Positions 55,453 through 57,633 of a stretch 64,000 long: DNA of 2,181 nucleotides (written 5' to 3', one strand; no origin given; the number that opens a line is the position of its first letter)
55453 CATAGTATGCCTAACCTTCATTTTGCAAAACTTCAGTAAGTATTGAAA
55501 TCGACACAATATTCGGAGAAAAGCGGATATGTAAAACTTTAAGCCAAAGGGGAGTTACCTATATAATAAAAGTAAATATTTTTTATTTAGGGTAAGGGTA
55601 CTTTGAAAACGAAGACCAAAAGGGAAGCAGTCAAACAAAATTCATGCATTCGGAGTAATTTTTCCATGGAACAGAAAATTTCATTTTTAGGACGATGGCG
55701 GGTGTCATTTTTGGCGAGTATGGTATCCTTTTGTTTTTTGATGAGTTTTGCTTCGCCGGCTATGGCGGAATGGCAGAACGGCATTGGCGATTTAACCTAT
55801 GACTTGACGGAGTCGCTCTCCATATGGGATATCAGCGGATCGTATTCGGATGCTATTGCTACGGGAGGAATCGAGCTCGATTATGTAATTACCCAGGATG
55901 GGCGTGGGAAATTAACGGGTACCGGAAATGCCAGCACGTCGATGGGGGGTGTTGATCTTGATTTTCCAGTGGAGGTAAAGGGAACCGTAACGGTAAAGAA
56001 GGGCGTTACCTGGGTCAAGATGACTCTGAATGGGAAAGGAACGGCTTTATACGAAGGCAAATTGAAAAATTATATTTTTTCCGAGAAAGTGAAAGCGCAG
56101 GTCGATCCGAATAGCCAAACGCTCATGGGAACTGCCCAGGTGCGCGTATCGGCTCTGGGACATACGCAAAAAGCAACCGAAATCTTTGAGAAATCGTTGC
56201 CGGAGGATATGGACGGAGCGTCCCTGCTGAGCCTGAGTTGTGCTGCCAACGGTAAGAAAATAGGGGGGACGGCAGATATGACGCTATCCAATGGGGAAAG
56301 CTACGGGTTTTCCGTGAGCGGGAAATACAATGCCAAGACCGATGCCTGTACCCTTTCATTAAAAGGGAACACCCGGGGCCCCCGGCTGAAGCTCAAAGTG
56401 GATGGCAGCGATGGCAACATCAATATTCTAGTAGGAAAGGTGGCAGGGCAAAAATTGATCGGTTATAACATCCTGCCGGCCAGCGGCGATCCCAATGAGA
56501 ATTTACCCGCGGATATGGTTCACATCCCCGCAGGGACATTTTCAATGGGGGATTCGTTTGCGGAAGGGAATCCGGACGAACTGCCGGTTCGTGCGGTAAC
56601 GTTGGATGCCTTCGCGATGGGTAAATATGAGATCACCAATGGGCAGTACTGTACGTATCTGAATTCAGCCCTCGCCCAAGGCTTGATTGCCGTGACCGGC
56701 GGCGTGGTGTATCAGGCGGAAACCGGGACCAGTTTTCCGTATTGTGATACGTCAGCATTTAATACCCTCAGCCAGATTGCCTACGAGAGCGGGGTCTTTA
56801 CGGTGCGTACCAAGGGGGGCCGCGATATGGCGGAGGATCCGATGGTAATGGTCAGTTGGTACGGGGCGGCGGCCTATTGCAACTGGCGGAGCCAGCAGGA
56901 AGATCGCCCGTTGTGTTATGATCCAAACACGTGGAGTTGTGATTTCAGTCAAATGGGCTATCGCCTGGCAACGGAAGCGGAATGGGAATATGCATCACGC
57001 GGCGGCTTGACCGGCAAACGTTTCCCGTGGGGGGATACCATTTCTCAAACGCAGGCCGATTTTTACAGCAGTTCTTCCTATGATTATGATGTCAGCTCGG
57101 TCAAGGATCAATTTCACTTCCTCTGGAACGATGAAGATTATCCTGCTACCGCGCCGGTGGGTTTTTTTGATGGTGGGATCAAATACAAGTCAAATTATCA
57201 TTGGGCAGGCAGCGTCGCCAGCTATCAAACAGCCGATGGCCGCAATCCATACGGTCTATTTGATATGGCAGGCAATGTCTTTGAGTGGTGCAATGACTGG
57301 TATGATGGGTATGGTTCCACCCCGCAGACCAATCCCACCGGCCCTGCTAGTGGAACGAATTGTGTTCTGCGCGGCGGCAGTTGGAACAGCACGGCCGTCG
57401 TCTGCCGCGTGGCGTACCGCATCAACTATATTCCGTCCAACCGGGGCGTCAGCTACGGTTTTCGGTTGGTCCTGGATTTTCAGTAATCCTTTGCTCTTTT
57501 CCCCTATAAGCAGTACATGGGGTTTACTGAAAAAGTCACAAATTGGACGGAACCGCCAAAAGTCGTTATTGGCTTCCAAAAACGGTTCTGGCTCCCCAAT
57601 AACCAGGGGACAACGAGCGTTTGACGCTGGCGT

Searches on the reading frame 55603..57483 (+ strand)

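Call 60: search_protein_families(library=ncbifam, proteins=[window:55603-57483:+], max_evalue=0.001)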
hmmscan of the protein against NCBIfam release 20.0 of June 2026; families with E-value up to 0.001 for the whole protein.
window:55603-57483:+ (627 aa): 9 families
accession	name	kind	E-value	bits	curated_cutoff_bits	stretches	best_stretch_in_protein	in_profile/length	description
TIGR03525.2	GldK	equivalog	2.4e-34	119.3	350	3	411-487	219-290/408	T9SS ring complex lipoprotein PorK/GldK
NF041186.1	SenA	equivalog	5.5e-20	72.1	420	1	295-623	160-381/382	selenoneine synthase SenA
NF051459.1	pyoverdine_PvdO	equivalog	3e-18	65.9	500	2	531-625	187-279/280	dihydropyoverdine dehydrogenase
TIGR03440.2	egtB_TIGR03440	equivalog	2.4e-17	63.2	360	2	546-622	335-412/413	ergothioneine biosynthesis protein EgtB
TIGR02171.1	Fb_sc_TIGR02171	subfamily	1.3e-09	36.7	544.35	1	423-624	115-281/912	TIGR02171 family lipoprotein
TIGR03524.1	GldJ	equivalog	2.1e-07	30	458.2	1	452-567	263-365/559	gliding motility lipoprotein GldJ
TIGR04344.1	ovoA_Nterm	equivalog_domain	4.5e-07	29.1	400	0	303-464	188-331/444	5-histidylcysteine sulfoxide synthase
TIGR03530.1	GldJ_short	equivalog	2.9e-06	26.5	382.9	1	329-568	91-318/396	gliding motility lipoprotein GldJ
TIGR04373.1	egtB_X_signatur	signature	0.00031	20.8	71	1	581-622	7-48/50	EgtB-related enzyme signature domain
